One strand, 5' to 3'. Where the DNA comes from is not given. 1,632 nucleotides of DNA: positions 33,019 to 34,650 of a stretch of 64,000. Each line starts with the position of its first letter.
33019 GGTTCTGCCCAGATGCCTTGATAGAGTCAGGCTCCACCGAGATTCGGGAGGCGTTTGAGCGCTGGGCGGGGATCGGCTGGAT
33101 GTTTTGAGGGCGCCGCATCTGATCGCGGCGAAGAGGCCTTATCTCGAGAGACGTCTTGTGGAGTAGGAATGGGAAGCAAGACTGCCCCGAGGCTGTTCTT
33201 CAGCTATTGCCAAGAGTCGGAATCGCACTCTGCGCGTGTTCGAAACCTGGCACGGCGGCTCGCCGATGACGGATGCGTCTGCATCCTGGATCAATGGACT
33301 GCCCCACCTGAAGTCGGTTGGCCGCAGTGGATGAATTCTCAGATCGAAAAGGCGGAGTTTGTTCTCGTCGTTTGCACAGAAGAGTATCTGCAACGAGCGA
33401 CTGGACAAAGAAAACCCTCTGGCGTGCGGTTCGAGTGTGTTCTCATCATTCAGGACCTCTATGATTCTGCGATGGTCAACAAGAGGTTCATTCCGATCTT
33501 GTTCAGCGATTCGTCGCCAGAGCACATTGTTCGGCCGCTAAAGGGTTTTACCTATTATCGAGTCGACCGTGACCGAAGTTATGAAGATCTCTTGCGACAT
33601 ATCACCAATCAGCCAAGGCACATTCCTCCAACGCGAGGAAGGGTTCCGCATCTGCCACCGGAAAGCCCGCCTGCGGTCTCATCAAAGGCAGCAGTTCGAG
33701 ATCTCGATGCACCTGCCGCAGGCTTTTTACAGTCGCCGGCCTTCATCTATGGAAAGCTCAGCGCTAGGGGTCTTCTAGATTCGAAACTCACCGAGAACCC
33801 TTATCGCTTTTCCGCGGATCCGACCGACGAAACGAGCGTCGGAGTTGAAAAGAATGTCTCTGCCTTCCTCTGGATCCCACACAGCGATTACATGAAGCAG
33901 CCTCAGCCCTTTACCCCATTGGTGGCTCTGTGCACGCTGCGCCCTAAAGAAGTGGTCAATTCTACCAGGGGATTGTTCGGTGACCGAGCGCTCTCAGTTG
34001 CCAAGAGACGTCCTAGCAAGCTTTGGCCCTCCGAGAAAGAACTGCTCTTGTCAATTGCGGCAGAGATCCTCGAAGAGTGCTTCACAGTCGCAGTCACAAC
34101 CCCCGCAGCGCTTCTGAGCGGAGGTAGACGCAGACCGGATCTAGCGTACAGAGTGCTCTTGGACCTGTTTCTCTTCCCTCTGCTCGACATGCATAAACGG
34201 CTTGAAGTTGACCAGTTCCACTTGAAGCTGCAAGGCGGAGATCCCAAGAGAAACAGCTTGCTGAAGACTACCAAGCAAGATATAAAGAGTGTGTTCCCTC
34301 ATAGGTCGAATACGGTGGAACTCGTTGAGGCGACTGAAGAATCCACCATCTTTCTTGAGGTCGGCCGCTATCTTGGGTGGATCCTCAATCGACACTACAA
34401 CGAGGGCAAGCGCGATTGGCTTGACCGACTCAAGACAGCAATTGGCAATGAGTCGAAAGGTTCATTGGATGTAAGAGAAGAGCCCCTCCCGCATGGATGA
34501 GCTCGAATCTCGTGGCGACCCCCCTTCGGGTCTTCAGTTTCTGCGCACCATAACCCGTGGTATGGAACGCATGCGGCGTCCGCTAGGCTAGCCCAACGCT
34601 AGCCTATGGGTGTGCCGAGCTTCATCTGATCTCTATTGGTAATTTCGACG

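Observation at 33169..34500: SEFIR-domain protein in a local low-GC patch. Candidate single-gene abortive-infection defence.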

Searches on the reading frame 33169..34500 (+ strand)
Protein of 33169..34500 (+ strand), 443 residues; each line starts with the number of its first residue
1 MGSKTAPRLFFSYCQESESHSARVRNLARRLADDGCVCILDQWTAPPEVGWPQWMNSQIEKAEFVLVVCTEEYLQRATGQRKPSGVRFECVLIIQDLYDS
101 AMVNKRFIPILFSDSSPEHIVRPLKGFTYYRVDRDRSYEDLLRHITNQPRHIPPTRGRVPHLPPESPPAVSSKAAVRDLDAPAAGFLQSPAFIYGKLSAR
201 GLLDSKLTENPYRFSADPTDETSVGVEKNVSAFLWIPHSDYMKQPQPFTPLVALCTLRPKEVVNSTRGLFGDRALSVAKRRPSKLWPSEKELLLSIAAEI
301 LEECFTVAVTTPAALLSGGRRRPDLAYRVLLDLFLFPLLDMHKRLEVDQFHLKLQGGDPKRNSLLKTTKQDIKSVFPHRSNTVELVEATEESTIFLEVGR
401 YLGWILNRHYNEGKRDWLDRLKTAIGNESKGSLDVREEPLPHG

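Call 3: search_protein_families(library=pfam, proteins=[window:33169-34500:+], max_evalue=0.1)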
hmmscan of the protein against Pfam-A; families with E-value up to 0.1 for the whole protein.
window:33169-34500:+ (443 aa): 3 families
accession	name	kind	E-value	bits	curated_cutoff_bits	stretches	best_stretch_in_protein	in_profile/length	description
PF13676.11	TIR_2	-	5.8e-14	53.1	28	1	10-141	2-117/122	TIR domain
PF08357.16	SEFIR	-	1.5e-11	45.2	23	1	9-132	3-139/150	SEFIR domain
PF22338.1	Pyruv_OxRed_insertion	-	0.0031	18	27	0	402-433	26-57/66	Pyruvate-ferredoxin oxidoreductase, insertion domain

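Call 4: search_protein_families(library=padloc, proteins=[window:33169-34500:+], max_evalue=0.1)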
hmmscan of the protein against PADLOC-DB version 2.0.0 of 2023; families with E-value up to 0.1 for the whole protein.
window:33169-34500:+ (443 aa): 1 family
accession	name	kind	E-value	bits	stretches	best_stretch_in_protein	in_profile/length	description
PDLC03957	bSEFIR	-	1.7e-44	151.3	1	6-171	38-203/412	-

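Call 9: find_homologous_proteins(query=window:33169-34500:+)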
Query window:33169-34500:+ (443 aa): 8 proteins with E <= 0.001 among 8000 candidates.
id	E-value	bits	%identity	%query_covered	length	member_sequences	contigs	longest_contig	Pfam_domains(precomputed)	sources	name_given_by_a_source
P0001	0.0e+0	1022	100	100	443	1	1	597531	PF08357.17,PF13676.12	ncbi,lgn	ncbi:MAG: toll/interleukin-1 receptor domain-containing protein [Acidobacteriota bacterium]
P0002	1.8e-33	134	43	36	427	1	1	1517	PF08357.17,PF03781.23,PF13676.12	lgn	-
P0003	4.1e-32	130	43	35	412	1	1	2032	PF08357.17,PF03781.23,PF13676.12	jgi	jgi:formylglycine-generating enzyme required for sulfatase activity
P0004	2.3e-31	127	41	37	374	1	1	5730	PF08357.17,PF13676.12,PF00931.29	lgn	-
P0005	1.1e-30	125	39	39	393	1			PF08357.17,PF13676.12,PF00931.29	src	-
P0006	3.8e-30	123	43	37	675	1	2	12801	PF08357.17,PF13676.12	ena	-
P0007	4.0e-29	120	41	36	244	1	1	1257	PF08357.17,PF13676.12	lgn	-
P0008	3.4e-26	110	40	36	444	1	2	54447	PF08357.17,PF03781.23,PF13676.12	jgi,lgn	jgi:formylglycine-generating enzyme required for sulfatase activity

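Call 12: search_protein_families(library=ncbifam, proteins=[window:33169-34500:+], max_evalue=0.1)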
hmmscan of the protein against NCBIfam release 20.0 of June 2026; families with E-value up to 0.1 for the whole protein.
window:33169-34500:+ (443 aa): 0 families

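Call 13: search_solved_structures(query=window:33169-34497:+, max_evalue=1, show_alignments=2)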
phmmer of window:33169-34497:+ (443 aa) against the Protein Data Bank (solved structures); distinct sequences matched with E-value up to 1: 4.
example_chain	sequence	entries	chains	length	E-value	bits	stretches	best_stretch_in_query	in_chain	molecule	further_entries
5y8e_A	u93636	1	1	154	3.8e-15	58.6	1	7-157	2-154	Sefir domain protein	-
5y8f_A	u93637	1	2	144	1.4e-12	50.2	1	7-143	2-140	Sefir domain protein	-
9ot1_E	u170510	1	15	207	0.018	16.9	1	96-162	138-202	E3 ubiquitin ligase TRAF3IP2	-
8or2_F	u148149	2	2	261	0.18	13.6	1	179-227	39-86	DCN1-like protein 1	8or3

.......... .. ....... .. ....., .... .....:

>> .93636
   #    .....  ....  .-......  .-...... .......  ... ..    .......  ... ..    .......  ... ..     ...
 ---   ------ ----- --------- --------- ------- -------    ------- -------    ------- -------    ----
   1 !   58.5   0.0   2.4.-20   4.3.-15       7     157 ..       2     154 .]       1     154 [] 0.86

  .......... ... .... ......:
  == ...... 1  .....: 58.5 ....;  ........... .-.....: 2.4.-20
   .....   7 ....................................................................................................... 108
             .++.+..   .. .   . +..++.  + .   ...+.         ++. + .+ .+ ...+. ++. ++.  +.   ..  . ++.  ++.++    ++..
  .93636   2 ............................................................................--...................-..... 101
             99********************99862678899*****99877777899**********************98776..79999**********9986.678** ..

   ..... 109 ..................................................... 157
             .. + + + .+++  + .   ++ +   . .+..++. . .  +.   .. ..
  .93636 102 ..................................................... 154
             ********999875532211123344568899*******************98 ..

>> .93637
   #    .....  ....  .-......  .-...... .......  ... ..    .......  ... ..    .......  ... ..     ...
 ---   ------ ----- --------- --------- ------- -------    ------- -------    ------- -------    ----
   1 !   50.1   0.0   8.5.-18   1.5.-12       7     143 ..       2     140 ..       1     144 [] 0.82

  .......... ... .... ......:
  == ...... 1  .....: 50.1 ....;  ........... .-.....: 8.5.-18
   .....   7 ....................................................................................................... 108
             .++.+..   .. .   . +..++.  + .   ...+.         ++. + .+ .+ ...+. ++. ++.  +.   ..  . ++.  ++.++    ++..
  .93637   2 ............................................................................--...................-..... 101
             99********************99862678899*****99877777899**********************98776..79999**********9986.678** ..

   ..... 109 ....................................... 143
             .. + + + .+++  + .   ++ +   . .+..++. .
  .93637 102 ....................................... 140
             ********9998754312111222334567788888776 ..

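Call 17: search_protein_families(library=pfam, alignment_id=A1, max_evalue=0.001)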
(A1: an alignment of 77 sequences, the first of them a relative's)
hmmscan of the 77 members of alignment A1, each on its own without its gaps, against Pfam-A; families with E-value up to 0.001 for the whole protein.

A. member 1, P0001 (443 aa): 2 families
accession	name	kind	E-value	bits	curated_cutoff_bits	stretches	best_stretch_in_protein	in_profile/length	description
PF13676.11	TIR_2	-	5.8e-14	53.1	28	1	10-141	2-117/122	TIR domain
PF08357.16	SEFIR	-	1.5e-11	45.2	23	1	9-132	3-139/150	SEFIR domain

B. families by the number of members that match (of 77 scanned): 14 families
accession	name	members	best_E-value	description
PF13676.11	TIR_2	40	2.5e-34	TIR domain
PF01582.25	TIR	16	4.7e-13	TIR domain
PF00149.33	Metallophos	5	2.1e-16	Calcineurin-like phosphoesterase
PF08357.16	SEFIR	4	3.3e-17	SEFIR domain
PF13289.12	SIR2_2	3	5.4e-20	SIR2-like domain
PF19955.5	EAD1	3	3.9e-10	Effector-associated domain 1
PF12850.12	Metallophos_2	3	2.2e-06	Calcineurin-like phosphoesterase superfamily domain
PF13271.11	DUF4062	2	2.7e-19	Domain of unknown function (DUF4062)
PF13365.12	Trypsin_2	2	4.4e-14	Trypsin-like peptidase domain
PF00656.27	Peptidase_C14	2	5.9e-13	Caspase domain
PF00089.32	Trypsin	2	1.2e-07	Trypsin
PF12770.12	CHAT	1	1.7e-20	CHAT domain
PF00211.25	Guanylate_cyc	1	9.1e-12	Adenylate and Guanylate cyclase catalytic domain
PF10137.14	CAP12-PCTIR_TIR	1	9.2e-05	CAP12/Pycsar effector protein, TIR domain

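Call 18: search_protein_families(library=padloc, alignment_id=A1, max_evalue=0.001)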
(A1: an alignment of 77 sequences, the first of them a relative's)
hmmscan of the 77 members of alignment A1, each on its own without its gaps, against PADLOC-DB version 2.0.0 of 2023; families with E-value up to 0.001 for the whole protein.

A. member 1, P0001 (443 aa): 1 family
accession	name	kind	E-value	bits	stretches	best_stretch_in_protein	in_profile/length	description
PDLC03957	bSEFIR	-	1.7e-44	151.3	1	6-171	38-203/412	-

B. families by the number of members that match (of 77 scanned): 44 families (the first 25 are shown)
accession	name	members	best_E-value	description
PDLC05062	PDC-S66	30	6.8e-63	-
PDLC03957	bSEFIR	29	7.5e-58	-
PDLC02403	Aga_TIR-PNTD1-PNTD2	25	8.8e-11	Class I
PDLC02421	Aga_TIR-PNTD1-PNTD2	24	1.3e-11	Class I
PDLC02012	SAVED5--SAVED_TIR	14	7.6e-14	-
PDLC00420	ThsB1|ThsB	7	2.4e-55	TIR-like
PDLC05051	PDC-S60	5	5.8e-38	-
PDLC00736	Effector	5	1.6e-32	Endonuclease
PDLC00728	Effector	4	2.6e-05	TIR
PDLC05050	PDC-S60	3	1e-26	-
PDLC02962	RT-TIR_XII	3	9.8e-13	single gene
PDLC00727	Effector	3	2.9e-06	TIR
PDLC02400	Aga_TIR-PNTD1-PNTD2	3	7.1e-05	Class I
PDLC00417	ThsB1|ThsB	2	1e-31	TIR-like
PDLC00407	ThsA1|ThsA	2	2.3e-16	STALD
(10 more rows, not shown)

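Call 31: predict_structure(alignment_id=A1)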
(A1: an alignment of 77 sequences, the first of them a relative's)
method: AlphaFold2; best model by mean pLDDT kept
length: 443 residues; sequences in the alignment: 77
mean_pLDDT: 80.3   pTM: 0.60
mean pLDDT of the five models: 80.3, 79.7, 78.8, 78.6, 78.0
residues with pLDDT >= 90: 227; 70-90: 104; 50-70: 57; < 50: 55
segments of 3 or more residues with pLDDT < 50: 85-91, 154-188, 428-432, 440-443
pLDDT, mean of each block of 10 residues (from residue 1): 80 88 94 95 73 84 92 79 50 56 70 75 68 86 88 43 38 36 41 83 70 79 70 96 95 96 95 92 96 96 94 94 95 94 93 91 92 91 83 96 97 95 73 52 41
secondary structure, 60 per line:
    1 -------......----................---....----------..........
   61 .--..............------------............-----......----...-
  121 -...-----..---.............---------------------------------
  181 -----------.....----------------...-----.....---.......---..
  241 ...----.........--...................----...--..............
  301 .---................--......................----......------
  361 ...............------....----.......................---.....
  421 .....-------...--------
elements in order: E8-13 H18-33 E37-40 H51-61 E64-70 H71-77 H90-101 E107-112 H135-147 E192-196 H221-225 E229-235 H239-243 E248-256 H259-277 H287-301 E305-312 H313-320 H323-344 E349-354 H361-375 E382-385 H390-412 H416-425 E433-435

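Call 44: find_encoding_contigs(protein=P0001, flank=10000, max_places=3)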
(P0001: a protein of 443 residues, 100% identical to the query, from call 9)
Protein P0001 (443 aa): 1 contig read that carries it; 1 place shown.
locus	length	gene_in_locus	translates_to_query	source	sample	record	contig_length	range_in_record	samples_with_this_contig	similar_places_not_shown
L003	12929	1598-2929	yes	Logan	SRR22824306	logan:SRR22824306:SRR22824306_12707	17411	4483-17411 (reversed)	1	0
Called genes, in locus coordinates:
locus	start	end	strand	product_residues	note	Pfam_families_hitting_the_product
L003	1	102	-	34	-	?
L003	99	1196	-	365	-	-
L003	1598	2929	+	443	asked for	PF08357:SEFIR, PF13676:TIR_2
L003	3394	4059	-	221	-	-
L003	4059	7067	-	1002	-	PF10145:PhageMin_Tail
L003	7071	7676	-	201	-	PF05838:Glyco_hydro_108, PF09374:PG_binding_3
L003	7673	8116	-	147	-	-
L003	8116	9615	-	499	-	-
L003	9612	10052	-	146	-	-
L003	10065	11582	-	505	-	-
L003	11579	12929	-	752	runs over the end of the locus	-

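Call 78: find_related_loci(query=window:33169-34497:+, collection=viral_contigs, flank=10000)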
Query window:33169-34497:+ (443 aa) in viral_contigs; peptide patterns used: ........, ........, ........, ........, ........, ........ (x = any residue, [..] = any of these).
10 stretches matched a pattern, but none encodes a relative of the query by tblastn (E <= 1e-3).

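Call 96: fold_search(model_id=the predicted structure, library=pdb)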
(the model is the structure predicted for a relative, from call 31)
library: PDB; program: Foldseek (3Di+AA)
matches with E <= 10: 1203; with E <= 0.001: 10
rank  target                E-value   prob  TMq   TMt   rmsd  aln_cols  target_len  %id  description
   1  5y8e                  1.4e-06  1.00  0.26  0.67   5.9       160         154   29  Crystal Structure of a prokaryotic SEFIR domain (released 2018-04-04)
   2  5y8f_A                1.7e-05  1.00  0.26  0.72   4.2       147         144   30  Crystal Structure of a prokaryotic SEFIR domain (released 2018-04-04)
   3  9ot1_E                7.8e-05  1.00  0.26  0.60   9.1       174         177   18  Helical assembly of the IL-17RA/RB/ACT1 complex (released 2025-12-17)
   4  9ot1_S                1.8e-04  1.00  0.24  0.64  10.0       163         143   18  Helical assembly of the IL-17RA/RB/ACT1 complex (released 2025-12-17)
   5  1eke_A                2.6e-04  1.00  0.26  0.46   7.4       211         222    9  CRYSTAL STRUCTURE OF CLASS II RIBONUCLEASE H (RNASE HII) WITH MES LIGAND (released 2000-09-13)
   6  4py5_A                4.4e-04  1.00  0.25  0.37   6.6       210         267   12  Thermovibrio ammonificans RNase H3 in complex with 19-mer RNA/DNA (released 2014-07-30)
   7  1eke_B                5.9e-04  1.00  0.27  0.47   8.5       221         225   10  CRYSTAL STRUCTURE OF CLASS II RIBONUCLEASE H (RNASE HII) WITH MES LIGAND (released 2000-09-13)
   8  9ot1_A                7.5e-04  1.00  0.22  0.56   6.0       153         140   14  Helical assembly of the IL-17RA/RB/ACT1 complex (released 2025-12-17)
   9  7uxr_A                8.4e-04  1.00  0.20  0.57   9.0       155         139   15  Crystal structure of the BtTir TIR domain (released 2022-09-07)
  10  4c7m_A                8.9e-04  1.00  0.21  0.56   5.4       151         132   19  The crystal structure of TcpB or BtpA TIR domain (released 2013-12-04)
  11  8qlp_E                1.2e-03  1.00  0.24  0.26   4.7       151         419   14  CryoEM structure of the RNA/DNA bound SPARTA (BabAgo/TIR-APAZ) tetrameric complex (released 2024-01-31)
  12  4c7m_B                1.2e-03  1.00  0.20  0.56   5.6       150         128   19  The crystal structure of TcpB or BtpA TIR domain (released 2013-12-04)
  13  3puf_M                1.5e-03  0.99  0.24  0.36   8.0       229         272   11  Crystal structure of human RNase H2 complex (released 2010-12-22)
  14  8i87_C                1.6e-03  1.00  0.25  0.26   3.7       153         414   16  Cryo-EM structure of TIR-APAZ/Ago-gRNA-DNA complex (released 2023-07-19)
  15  9ot1_R                1.7e-03  1.00  0.26  0.63   9.2       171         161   17  Helical assembly of the IL-17RA/RB/ACT1 complex (released 2025-12-17)
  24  9ot1_B                2.7e-03  1.00  0.23  0.63   6.1       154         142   13  Helical assembly of the IL-17RA/RB/ACT1 complex (released 2025-12-17)
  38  8spo_I                4.5e-03  1.00  0.25  0.30   5.8       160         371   17  Tetramerized activation of MapSPARTA bound with NAD+ (released 2023-08-23)
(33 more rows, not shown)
